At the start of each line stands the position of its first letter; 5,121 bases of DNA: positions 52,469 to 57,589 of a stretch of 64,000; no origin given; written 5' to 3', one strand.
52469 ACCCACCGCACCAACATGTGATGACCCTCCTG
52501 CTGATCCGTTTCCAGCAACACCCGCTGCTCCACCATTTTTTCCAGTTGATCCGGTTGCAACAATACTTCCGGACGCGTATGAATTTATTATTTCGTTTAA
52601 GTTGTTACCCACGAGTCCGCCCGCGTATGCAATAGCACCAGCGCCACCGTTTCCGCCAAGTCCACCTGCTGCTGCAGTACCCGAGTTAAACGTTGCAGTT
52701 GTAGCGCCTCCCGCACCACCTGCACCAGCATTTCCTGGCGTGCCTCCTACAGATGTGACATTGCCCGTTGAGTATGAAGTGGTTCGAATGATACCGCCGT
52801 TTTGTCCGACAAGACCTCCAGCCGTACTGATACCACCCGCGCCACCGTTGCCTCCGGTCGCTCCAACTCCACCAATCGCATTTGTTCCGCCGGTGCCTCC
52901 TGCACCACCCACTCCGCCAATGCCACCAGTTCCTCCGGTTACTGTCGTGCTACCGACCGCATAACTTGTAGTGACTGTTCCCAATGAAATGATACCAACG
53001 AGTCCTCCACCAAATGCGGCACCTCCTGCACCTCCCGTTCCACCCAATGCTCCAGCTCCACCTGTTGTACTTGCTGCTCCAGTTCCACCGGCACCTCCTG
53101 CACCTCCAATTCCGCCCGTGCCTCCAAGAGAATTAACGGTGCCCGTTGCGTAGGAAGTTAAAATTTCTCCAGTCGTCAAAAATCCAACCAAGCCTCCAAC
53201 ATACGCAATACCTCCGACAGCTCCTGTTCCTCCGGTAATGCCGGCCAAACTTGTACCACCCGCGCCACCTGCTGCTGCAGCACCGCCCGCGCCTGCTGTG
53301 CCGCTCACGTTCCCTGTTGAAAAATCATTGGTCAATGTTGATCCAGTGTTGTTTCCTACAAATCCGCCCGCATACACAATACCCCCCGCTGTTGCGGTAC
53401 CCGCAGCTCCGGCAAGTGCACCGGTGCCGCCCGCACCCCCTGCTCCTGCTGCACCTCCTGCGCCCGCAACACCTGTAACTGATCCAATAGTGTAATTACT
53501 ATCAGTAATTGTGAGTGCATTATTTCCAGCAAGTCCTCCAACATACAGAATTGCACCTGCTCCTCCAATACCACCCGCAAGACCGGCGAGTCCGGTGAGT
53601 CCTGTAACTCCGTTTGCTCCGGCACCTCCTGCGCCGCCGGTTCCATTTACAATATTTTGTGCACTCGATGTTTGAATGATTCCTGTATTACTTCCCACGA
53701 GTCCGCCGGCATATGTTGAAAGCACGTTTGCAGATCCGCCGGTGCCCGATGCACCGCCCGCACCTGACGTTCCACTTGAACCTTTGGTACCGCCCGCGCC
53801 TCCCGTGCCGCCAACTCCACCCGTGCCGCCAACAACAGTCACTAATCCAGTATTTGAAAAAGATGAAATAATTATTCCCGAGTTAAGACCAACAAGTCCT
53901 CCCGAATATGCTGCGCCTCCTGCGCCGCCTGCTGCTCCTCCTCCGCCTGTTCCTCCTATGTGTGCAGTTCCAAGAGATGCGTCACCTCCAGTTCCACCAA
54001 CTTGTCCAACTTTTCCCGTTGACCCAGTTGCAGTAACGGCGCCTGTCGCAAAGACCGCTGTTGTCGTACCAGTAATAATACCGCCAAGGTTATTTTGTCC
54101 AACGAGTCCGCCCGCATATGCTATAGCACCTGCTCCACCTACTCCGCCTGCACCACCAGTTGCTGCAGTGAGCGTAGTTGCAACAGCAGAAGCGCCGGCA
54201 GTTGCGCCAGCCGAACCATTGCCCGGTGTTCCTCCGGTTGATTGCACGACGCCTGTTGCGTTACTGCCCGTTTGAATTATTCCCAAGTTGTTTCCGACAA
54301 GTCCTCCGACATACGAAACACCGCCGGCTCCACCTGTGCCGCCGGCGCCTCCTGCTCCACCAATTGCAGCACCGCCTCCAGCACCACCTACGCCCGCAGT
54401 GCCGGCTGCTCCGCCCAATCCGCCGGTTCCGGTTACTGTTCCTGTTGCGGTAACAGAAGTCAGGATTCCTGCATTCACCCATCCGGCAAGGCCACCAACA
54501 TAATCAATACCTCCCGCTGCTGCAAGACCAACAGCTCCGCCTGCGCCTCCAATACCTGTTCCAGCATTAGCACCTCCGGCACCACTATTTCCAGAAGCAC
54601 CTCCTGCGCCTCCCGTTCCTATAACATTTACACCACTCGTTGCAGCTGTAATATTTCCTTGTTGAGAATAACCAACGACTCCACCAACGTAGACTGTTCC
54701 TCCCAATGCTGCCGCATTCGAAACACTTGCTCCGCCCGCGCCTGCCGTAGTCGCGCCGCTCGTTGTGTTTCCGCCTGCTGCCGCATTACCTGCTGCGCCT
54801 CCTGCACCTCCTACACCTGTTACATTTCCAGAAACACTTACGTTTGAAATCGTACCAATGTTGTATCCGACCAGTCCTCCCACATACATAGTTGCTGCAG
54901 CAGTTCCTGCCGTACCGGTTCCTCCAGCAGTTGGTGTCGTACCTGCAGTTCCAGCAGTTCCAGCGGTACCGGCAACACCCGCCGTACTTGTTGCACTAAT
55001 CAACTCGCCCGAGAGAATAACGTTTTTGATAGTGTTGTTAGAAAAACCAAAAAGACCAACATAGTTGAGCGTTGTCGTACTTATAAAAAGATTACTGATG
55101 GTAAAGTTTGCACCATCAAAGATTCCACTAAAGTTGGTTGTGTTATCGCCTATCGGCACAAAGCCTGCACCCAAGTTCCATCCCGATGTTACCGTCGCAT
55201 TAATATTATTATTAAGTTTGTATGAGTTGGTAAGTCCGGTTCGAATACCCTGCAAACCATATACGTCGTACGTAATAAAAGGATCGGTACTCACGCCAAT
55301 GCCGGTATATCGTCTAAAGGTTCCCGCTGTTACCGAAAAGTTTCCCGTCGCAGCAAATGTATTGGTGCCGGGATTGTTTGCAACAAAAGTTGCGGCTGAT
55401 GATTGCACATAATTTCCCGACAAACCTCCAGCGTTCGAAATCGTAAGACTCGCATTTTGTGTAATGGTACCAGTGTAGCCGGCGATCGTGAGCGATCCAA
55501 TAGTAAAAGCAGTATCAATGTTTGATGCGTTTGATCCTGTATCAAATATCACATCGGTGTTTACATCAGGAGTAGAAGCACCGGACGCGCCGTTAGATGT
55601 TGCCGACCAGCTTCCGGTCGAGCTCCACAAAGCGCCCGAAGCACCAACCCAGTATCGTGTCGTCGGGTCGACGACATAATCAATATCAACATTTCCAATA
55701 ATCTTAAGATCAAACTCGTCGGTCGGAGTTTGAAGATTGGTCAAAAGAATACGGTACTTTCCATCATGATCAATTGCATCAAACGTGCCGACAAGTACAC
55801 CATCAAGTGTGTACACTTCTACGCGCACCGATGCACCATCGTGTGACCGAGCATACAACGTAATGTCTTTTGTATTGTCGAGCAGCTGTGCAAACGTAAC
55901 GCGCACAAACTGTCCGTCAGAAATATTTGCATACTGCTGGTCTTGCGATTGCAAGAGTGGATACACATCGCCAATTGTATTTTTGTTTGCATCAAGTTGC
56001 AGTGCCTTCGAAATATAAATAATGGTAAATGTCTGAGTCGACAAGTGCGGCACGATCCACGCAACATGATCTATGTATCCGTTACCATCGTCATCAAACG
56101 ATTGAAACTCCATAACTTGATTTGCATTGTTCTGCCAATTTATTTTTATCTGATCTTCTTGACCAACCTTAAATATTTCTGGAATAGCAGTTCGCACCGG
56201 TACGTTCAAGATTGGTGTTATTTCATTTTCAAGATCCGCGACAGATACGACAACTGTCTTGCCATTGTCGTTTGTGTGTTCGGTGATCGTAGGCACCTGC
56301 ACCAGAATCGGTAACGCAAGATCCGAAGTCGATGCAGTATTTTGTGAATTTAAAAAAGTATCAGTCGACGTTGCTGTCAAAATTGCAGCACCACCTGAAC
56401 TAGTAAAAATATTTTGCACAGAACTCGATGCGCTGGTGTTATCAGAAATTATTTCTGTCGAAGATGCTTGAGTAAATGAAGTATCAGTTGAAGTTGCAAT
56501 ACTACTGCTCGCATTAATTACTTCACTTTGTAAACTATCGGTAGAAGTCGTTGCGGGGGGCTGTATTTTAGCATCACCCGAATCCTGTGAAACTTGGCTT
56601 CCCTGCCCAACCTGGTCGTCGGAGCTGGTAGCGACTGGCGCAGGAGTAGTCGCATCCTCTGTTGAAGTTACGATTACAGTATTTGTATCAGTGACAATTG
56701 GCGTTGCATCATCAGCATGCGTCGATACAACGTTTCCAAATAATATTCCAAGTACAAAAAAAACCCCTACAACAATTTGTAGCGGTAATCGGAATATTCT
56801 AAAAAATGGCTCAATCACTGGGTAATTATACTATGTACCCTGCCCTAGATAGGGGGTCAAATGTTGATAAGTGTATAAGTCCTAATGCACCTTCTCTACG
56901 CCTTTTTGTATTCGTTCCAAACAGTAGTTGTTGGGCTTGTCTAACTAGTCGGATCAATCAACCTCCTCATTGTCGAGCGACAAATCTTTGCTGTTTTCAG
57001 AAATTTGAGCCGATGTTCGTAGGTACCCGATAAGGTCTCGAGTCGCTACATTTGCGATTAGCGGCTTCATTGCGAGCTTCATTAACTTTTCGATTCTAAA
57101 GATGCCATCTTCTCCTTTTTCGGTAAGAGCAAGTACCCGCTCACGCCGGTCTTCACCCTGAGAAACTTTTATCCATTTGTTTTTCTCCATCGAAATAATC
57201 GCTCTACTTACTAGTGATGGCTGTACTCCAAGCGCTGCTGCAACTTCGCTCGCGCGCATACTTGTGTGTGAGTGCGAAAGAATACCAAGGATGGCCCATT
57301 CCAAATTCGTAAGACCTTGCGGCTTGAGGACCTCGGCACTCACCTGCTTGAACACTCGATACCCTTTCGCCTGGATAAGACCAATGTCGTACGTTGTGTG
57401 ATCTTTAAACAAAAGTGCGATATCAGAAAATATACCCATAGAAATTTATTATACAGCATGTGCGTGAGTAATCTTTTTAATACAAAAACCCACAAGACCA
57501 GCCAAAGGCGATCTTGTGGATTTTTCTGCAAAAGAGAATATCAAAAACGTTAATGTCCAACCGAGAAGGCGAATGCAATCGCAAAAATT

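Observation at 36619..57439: Operon for a cohesin-dockerin anchored 5,941-aa giant surface protein (marR - giant - cohesin - cohesin)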

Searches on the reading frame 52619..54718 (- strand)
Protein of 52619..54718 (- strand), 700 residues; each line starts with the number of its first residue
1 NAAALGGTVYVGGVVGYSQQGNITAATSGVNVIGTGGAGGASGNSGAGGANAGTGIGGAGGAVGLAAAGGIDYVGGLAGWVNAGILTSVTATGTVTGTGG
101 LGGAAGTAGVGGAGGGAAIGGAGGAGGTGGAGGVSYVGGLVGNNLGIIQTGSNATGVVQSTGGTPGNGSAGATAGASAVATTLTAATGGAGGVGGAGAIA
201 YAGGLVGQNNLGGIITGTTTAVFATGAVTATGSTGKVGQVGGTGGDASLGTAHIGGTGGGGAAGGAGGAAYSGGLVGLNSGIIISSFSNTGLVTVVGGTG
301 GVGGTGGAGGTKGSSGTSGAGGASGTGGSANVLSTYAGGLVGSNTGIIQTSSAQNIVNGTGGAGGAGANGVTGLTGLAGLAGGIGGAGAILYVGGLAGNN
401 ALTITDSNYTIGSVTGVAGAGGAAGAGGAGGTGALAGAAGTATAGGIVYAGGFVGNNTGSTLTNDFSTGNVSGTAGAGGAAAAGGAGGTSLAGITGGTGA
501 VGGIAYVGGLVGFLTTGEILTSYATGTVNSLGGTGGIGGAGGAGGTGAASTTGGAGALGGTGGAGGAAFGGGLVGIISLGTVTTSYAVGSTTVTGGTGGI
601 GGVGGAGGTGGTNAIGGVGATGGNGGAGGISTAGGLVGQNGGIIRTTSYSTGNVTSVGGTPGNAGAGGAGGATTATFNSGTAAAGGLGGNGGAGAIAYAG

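Call 9: search_protein_families(library=pfam, proteins=[window:52619-54718:-], max_evalue=10)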
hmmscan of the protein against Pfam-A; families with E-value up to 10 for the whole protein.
window:52619-54718:- (700 aa): 1 family
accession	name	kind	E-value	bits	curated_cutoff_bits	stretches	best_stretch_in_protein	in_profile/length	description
PF07581.17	Glug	-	0.0011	19.7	20.5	7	506-529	4-28/28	The GLUG motif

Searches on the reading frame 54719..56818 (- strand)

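Call 9: search_protein_families(library=pfam, proteins=[window:54719-56818:-], max_evalue=10)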
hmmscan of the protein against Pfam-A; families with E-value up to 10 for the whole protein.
window:54719-56818:- (700 aa): 4 families
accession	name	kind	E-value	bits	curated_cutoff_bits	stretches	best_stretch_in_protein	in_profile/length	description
PF07581.17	Glug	-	4.9e-05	23.9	20.5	1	643-667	2-28/28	The GLUG motif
PF13405.12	EF-hand_6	-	0.047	13.9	25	1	238-250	6-18/30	EF-hand domain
PF13202.12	EF-hand_5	-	0.069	13.1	25.9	1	238-250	5-17/25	EF hand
PF00036.39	EF-hand_1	-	0.29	11.2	25.4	1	238-250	6-18/29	EF hand domain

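Call 94: search_protein_families(library=ncbifam, proteins=[window:54959-56818:-], max_evalue=0.01)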
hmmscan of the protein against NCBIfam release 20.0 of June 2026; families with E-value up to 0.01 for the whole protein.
window:54959-56818:- (620 aa): 0 families

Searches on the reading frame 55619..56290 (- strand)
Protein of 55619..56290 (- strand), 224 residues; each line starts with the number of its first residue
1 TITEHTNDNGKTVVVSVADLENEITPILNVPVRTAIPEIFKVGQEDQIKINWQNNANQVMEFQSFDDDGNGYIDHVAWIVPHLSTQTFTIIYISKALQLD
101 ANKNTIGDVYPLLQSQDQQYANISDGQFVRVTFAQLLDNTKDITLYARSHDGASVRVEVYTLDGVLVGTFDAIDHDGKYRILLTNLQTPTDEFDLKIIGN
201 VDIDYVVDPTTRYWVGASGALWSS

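Call 93: search_protein_families(library=pfam, proteins=[window:55619-56290:-], max_evalue=1)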
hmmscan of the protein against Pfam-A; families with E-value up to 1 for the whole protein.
window:55619-56290:- (224 aa): 4 families
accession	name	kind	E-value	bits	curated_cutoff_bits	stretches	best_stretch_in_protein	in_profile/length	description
PF13405.12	EF-hand_6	-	0.0027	17.8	25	1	62-74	6-18/30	EF-hand domain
PF13202.12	EF-hand_5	-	0.043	13.8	25.9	1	62-74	5-17/25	EF hand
PF17936.7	Big_6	-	0.047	14.4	27.6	1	156-190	26-59/83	Bacterial Ig domain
PF00036.39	EF-hand_1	-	0.19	11.8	25.4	1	62-74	6-18/29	EF hand domain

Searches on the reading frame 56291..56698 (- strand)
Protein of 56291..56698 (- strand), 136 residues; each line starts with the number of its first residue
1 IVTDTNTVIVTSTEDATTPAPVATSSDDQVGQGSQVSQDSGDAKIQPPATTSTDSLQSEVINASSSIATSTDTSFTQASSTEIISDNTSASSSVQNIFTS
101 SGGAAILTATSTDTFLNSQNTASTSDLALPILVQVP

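Call 93: search_protein_families(library=pfam, proteins=[window:56291-56698:-], max_evalue=1)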
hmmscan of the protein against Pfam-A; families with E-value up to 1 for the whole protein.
window:56291-56698:- (136 aa): 1 family
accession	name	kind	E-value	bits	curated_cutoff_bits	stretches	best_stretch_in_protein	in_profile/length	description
PF08386.16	Abhydrolase_4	-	0.087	13.4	21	1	4-44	34-74/103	TAP-like protein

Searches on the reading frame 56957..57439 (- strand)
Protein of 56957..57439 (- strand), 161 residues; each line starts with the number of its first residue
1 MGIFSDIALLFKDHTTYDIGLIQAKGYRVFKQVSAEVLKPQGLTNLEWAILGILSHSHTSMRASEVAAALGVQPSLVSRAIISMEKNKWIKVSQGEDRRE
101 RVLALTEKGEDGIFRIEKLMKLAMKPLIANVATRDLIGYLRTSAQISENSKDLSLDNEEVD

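Call 8: search_protein_families(library=pfam, proteins=[window:56957-57439:-], max_evalue=0.01)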
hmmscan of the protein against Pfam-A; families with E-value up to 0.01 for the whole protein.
window:56957-57439:- (161 aa): 6 families
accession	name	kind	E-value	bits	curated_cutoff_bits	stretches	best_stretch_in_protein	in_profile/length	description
PF13463.12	HTH_27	-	2.2e-09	37.9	22.2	1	43-109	1-68/68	Winged helix DNA-binding domain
PF12802.13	MarR_2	-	3.2e-08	34.1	27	1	42-100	2-61/61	MarR family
PF01047.28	MarR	-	3.7e-07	30.4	24.6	1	43-100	1-58/59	MarR family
PF09339.16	HTH_IclR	-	0.0004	20.5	22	1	49-90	7-48/52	IclR helix-turn-helix domain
PF01978.25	TrmB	-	0.0036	17.5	25.6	1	42-97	5-59/68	Sugar-specific transcriptional regulator TrmB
PF13545.12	HTH_Crp_2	-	0.0047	17.3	27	1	60-95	22-56/70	Crp-like helix-turn-helix domain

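Call 94: search_protein_families(library=ncbifam, proteins=[window:56957-57439:-], max_evalue=0.01)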
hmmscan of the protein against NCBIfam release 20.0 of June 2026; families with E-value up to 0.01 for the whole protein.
window:56957-57439:- (161 aa): 10 families
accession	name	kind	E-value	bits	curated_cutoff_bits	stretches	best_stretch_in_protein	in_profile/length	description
NF002926.0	PRK03573.1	equivalog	3.3e-09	36.8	120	1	19-153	5-140/144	transcriptional regulator SlyA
TIGR02337.1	HpaR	equivalog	5.9e-07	29.4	121.2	1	35-120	18-103/130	homoprotocatechuate degradation operon regulator HpaR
NF008122.0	PRK10870.1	equivalog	9.7e-07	28.7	157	1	36-112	46-124/176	transcriptional repressor MprA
NF045593.1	bilirub_TF_BilQ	equivalog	1.4e-05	24.8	125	1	28-120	13-105/135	bilirubin utilization transcriptional regulator BilQ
NF003025.0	PRK03902.1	equivalog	0.00017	21.6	138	1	58-110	20-67/142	transcriptional regulator MntR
NF050133.1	TransRegFabT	equivalog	0.00085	19.6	200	1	59-125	42-108/138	fatty acid biosynthesis transcriptional regulator FabT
NF053814.1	teico_TcaR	equivalog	0.0016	18.5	170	1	50-132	43-127/151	MarR family transcriptional regulator TcaR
TIGR01884.1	cas_HTH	subfamily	0.006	16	60.2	1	38-102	135-195/202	CRISPR-associated CARF protein Csa3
NF041230.1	BagL_FevM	exception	0.0061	16.6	230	1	43-143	38-141/145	MarR family transcriptional regulator BagL/FevM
NF003210.0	PRK04172.1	equivalog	0.0064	15.4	350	1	43-113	4-70/496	phenylalanine--tRNA ligase subunit alpha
